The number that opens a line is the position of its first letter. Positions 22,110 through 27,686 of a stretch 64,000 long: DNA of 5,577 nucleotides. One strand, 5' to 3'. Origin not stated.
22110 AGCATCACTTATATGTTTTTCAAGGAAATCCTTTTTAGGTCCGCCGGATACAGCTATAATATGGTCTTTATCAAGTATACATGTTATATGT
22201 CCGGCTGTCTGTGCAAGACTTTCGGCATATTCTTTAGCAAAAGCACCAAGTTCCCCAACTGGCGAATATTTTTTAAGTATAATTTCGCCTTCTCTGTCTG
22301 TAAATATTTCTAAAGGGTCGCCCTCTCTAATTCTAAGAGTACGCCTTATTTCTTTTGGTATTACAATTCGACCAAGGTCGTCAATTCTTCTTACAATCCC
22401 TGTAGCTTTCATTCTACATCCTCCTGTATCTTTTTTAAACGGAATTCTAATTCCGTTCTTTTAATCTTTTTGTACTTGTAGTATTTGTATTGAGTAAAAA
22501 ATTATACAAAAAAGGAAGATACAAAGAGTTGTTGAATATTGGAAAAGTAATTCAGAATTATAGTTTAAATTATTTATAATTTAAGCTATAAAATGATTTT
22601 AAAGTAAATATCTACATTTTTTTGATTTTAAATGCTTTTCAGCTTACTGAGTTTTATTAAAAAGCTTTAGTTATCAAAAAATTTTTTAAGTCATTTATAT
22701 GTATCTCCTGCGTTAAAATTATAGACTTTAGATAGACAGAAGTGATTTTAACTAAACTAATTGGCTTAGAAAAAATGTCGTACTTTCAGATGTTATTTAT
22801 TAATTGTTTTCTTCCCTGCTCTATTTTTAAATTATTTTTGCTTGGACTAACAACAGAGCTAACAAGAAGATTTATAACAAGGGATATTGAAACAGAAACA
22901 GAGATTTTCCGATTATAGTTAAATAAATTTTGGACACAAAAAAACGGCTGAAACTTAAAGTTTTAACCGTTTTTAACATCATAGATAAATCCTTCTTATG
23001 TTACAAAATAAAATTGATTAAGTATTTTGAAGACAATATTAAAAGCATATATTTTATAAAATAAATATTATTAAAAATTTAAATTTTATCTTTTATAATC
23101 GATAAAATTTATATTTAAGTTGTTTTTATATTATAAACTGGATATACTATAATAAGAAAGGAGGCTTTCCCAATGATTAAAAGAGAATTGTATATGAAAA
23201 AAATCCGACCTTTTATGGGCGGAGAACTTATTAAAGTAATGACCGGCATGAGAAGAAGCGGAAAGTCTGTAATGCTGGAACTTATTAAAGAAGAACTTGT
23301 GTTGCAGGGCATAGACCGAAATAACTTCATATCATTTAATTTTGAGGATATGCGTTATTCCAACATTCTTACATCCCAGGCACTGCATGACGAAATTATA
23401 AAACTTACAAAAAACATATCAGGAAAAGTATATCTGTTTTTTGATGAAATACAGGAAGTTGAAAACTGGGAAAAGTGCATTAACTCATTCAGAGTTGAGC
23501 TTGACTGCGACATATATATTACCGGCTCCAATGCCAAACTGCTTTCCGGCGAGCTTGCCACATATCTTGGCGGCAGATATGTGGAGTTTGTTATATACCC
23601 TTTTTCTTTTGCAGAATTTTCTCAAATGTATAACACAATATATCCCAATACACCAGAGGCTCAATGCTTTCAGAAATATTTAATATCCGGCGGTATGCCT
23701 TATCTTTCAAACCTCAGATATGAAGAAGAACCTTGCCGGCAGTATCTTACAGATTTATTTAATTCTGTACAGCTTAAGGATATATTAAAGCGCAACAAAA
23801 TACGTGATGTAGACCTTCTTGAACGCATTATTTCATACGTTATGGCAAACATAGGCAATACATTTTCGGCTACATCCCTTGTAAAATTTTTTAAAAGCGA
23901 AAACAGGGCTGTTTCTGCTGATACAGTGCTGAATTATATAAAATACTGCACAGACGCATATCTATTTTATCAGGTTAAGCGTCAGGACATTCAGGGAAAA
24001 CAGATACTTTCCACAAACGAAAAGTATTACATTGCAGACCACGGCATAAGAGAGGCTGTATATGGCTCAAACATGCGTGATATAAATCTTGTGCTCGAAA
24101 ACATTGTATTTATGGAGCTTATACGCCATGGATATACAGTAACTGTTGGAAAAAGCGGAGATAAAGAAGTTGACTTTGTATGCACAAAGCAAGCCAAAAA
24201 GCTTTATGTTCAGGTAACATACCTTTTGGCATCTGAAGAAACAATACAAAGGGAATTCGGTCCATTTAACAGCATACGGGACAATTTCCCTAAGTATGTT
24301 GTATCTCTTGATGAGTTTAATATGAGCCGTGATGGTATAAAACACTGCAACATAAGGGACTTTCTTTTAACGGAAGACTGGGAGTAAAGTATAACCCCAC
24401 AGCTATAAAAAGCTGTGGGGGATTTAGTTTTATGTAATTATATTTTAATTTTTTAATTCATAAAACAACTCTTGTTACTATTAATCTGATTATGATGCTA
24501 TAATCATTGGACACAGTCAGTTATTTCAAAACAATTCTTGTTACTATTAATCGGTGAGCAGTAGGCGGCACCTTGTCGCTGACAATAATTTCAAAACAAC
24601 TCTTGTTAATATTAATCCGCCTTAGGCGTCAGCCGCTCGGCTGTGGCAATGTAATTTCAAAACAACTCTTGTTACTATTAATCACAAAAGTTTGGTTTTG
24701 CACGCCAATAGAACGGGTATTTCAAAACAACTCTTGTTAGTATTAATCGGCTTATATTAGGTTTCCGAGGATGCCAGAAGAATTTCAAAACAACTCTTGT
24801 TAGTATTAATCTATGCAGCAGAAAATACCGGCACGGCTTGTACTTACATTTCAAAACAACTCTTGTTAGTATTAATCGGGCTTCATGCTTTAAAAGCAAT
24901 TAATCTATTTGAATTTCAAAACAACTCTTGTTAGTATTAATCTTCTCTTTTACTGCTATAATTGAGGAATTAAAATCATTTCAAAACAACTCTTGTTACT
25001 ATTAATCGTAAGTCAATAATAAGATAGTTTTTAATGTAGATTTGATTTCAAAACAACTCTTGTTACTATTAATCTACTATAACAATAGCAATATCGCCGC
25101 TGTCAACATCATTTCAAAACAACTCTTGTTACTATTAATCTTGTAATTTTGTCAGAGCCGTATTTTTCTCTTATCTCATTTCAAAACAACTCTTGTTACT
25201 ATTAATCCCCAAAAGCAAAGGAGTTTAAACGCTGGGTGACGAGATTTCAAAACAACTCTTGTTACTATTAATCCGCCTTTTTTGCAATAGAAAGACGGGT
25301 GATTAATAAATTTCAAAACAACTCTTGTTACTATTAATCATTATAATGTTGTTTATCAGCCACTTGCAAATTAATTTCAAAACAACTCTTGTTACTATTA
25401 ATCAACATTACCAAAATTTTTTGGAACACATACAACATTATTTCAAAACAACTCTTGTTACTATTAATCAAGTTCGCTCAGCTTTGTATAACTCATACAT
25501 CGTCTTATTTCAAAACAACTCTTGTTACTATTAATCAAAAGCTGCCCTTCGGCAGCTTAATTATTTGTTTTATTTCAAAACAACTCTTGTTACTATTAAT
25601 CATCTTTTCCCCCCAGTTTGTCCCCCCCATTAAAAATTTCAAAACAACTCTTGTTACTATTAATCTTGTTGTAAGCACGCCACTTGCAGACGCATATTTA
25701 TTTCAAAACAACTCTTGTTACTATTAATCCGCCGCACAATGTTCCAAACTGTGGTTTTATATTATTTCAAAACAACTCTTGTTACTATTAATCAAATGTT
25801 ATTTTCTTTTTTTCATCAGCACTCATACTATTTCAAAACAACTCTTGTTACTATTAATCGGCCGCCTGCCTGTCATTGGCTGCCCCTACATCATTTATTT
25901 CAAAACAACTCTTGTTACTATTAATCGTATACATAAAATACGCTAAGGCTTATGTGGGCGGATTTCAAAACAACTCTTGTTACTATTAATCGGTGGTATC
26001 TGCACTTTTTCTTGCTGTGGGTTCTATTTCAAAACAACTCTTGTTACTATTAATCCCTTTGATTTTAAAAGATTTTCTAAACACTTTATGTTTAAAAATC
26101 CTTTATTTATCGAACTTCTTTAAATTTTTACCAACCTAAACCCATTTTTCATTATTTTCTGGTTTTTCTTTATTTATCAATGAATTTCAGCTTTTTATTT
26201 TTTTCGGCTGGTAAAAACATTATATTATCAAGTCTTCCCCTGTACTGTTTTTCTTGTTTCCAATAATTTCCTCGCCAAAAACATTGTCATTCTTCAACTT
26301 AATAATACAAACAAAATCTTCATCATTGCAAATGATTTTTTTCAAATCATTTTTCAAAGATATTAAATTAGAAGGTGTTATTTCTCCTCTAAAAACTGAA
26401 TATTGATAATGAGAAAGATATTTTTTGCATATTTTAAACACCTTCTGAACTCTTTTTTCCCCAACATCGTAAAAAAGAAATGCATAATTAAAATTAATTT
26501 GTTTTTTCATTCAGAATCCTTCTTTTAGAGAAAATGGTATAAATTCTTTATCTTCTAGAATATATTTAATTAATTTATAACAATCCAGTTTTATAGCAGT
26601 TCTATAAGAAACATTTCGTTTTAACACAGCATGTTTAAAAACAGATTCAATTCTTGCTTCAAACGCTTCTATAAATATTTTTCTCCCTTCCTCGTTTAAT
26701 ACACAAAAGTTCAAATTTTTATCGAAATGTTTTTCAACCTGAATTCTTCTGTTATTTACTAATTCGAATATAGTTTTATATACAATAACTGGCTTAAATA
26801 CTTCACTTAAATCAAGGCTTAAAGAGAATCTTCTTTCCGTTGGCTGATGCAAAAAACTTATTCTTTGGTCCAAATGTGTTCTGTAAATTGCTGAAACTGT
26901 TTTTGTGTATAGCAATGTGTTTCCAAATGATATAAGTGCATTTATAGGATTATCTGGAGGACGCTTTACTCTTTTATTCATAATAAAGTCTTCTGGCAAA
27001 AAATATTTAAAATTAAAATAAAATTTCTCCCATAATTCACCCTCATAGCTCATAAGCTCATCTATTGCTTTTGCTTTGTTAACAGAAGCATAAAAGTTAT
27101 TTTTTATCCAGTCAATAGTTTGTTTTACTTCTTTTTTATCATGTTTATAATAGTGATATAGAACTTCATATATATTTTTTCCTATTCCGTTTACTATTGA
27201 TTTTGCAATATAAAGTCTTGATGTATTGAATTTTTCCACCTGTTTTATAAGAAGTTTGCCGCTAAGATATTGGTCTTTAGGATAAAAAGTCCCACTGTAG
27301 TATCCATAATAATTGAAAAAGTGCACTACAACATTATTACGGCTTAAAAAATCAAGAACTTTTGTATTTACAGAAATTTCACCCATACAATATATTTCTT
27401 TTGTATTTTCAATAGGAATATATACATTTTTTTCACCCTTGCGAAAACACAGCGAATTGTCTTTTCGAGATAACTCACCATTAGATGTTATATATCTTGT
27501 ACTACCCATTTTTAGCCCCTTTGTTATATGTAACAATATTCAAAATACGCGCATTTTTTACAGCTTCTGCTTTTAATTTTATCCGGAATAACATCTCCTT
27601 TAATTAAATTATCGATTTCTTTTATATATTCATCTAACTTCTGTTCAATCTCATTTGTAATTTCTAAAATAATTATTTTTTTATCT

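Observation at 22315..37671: The entire type I-B CRISPR-Cas locus sits on a 15.1-kb segment bracketed by perfect 247-bp direct repeats that contain the spoVT 5' end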

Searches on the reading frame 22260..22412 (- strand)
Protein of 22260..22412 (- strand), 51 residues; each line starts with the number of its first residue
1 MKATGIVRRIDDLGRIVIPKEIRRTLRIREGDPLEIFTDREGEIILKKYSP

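Call 56: find_related_loci(query=window:22260-22412:-, collection=viral_contigs, flank=3000)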
Query seq(51 aa) (51 aa) in viral_contigs; peptide patterns used: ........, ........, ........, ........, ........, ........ (x = any residue, [..] = any of these).
466 stretches matched a pattern; 435 encode a relative of the query (tblastn E <= 1e-3); the best 80 are kept; 80 distinct loci.
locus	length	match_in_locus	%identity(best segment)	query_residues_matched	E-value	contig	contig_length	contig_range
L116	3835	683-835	86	1-51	9e-27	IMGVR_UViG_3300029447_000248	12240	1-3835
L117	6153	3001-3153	86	1-51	7e-26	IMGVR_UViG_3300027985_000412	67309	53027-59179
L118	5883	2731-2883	86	1-51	1e-25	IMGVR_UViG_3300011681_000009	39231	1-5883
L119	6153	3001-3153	82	1-51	2e-25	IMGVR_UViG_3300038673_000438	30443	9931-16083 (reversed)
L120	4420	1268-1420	86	1-51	3e-25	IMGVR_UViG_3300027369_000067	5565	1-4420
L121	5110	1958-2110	88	1-51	3e-25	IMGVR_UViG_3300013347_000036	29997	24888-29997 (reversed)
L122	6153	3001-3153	86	1-51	5e-25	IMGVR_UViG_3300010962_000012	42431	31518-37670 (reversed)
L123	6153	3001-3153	86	1-51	4e-25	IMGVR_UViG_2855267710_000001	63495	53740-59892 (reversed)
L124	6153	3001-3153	86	1-51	5e-25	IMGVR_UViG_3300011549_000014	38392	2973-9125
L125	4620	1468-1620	86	1-51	4e-25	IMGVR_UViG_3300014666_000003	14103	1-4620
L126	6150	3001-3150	88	1-50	3e-24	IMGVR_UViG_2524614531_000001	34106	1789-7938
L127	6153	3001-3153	76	1-51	3e-23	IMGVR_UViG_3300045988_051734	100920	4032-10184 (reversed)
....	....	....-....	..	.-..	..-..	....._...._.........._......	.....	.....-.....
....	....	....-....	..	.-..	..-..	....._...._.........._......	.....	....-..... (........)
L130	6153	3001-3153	76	1-51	4e-23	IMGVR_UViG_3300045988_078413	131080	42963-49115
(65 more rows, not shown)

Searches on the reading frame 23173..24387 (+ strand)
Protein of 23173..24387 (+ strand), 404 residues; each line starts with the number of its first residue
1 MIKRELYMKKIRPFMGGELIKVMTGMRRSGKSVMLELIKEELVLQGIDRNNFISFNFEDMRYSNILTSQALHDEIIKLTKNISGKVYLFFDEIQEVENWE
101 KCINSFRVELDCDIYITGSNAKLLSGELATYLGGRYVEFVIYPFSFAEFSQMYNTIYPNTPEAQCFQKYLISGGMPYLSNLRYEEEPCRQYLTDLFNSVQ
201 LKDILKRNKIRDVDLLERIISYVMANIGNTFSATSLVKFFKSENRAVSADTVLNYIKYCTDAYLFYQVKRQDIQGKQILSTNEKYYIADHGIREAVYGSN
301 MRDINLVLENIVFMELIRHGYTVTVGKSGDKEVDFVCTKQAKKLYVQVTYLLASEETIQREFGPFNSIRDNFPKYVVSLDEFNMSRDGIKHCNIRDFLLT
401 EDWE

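Call 8: search_protein_families(library=pfam, proteins=[window:23173-24387:+])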
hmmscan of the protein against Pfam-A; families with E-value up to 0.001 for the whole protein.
window:23173-24387:+ (404 aa): 2 families
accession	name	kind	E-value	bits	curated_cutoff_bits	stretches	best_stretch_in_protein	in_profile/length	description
PF13173.12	AAA_14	-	1.2e-33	116.3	27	1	20-149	4-128/129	AAA domain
PF13635.12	DUF4143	-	1.6e-16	60.9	28.1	1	202-348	2-157/160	Domain of unknown function (DUF4143)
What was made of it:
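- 23173..24387 (+): Full-length AAA_14/DUF4143 ATPase, PADLOC defence candidate PDC-S01. Pfam (call 8).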

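Call 15: find_encoding_contigs(protein=window:23173-24387:+, flank=10000, max_places=10)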
Protein window:23173-24387:+ (404 aa): 4 contigs read that carry it; 3 places shown.
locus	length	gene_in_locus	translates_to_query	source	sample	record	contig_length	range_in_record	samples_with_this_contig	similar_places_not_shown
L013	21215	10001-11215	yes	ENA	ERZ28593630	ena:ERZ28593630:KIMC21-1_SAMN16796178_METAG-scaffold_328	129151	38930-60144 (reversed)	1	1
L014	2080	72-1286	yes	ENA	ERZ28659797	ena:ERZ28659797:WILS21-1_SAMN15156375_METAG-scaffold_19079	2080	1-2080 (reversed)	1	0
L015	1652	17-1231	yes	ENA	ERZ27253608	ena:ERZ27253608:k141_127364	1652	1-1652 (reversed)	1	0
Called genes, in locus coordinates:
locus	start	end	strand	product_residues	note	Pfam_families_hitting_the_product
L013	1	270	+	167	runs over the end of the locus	PF01613:Flavin_Reduct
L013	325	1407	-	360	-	PF01547:SBP_bac_1, PF13531:SBP_bac_11, PF13416:SBP_bac_8, PF13343:SBP_bac_6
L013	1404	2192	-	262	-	PF00528:BPD_transp_1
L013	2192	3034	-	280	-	PF00528:BPD_transp_1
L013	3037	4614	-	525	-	PF00005:ABC_tran, PF08402:TOBE_2 (weak)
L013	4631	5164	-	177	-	PF12844:HTH_19 (weak), PF13560:HTH_31 (faint), PF01381:HTH_3, PF07883:Cupin_2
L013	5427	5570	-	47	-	-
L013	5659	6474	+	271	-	PF00702:Hydrolase, PF05116:S6PP (weak), PF08282:Hydrolase_3, PF05116:S6PP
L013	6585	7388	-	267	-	PF01177:Asp_Glu_race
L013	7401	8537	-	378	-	PF01820:Dala_Dala_lig_N, PF02786:CPSase_L_D2, PF02222:ATP-grasp, PF07478:Dala_Dala_lig_C, PF13535:ATP-grasp_4 (faint)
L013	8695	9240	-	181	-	PF04014:MazE_antitoxin, PF15714:SpoVT_C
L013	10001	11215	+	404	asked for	PF13173:AAA_14, PF13635:DUF4143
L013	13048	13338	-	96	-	PF09827:CRISPR_Cas2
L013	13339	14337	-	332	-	PF01867:Cas_Cas1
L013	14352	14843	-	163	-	PF01930:Cas_Cas4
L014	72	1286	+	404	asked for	PF13173:AAA_14, PF13635:DUF4143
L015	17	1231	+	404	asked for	PF13173:AAA_14, PF13635:DUF4143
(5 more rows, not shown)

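Call 53: search_protein_families(library=padloc, proteins=[window:23173-24387:+], max_evalue=0.001)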
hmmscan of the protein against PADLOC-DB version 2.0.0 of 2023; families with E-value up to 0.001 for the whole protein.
window:23173-24387:+ (404 aa): 7 families
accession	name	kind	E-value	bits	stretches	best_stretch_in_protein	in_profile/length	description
PDLC04787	PDC-S01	-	1.4e-162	539.3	1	1-401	10-409/412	-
PDLC04789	PDC-S01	-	3.2e-37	126.5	1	1-322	1-306/375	-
PDLC04791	PDC-S01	-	6.6e-21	72.4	1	18-349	19-350/395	-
PDLC04786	PDC-S01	-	2.2e-15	54.3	1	22-348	24-384/439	-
PDLC04790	PDC-S01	-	2e-12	44.6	1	21-321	30-330/422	-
PDLC04788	PDC-S01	-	5.1e-11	40.1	1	22-304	23-318/448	-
PDLC04792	PDC-S01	-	4.2e-06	23.6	1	20-152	21-154/452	-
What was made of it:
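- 23173..24387 (+): PADLOC PDLC04787, 1.4e-162 (call 53).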

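Call 82: search_protein_families(library=pfam, proteins=[L208:702-1292:+, L208:1261-1845:+, L208:225-515:-, L208:2-265:-], max_evalue=0.01)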
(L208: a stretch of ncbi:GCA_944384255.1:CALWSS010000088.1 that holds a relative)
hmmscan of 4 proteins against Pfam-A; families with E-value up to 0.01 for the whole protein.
L208:702-1292:+ (196 aa): 0 families

L208:1261-1845:+ (194 aa): 0 families

L208:225-515:- (96 aa): 0 families

L208:2-265:- (88 aa): 0 families

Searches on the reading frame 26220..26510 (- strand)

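Call 8: search_protein_families(library=pfam, proteins=[window:26220-26510:-])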
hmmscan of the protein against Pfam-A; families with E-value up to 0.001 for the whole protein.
window:26220-26510:- (96 aa): 1 family
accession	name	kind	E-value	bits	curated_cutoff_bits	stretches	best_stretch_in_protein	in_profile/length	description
PF09827.14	CRISPR_Cas2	-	1.8e-19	70.1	23.8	1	9-75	2-69/74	CRISPR associated protein Cas2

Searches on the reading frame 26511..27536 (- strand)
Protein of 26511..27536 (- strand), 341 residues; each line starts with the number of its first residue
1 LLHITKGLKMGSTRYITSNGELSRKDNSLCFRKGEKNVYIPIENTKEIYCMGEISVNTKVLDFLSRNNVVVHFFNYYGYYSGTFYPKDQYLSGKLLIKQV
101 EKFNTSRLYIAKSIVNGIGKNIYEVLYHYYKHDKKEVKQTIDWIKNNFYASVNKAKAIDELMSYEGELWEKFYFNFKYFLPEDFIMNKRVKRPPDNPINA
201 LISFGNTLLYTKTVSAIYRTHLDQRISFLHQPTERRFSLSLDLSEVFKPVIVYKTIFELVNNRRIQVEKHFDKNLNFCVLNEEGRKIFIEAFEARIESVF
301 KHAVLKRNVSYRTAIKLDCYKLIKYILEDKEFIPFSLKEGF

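Call 8: search_protein_families(library=pfam, proteins=[window:26511-27536:-])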
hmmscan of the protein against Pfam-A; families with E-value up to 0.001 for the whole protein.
window:26511-27536:- (341 aa): 1 family
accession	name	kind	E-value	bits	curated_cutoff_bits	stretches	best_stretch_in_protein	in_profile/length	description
PF01867.21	Cas_Cas1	-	4.2e-88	295.6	22.3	1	15-293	2-282/283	CRISPR associated protein Cas1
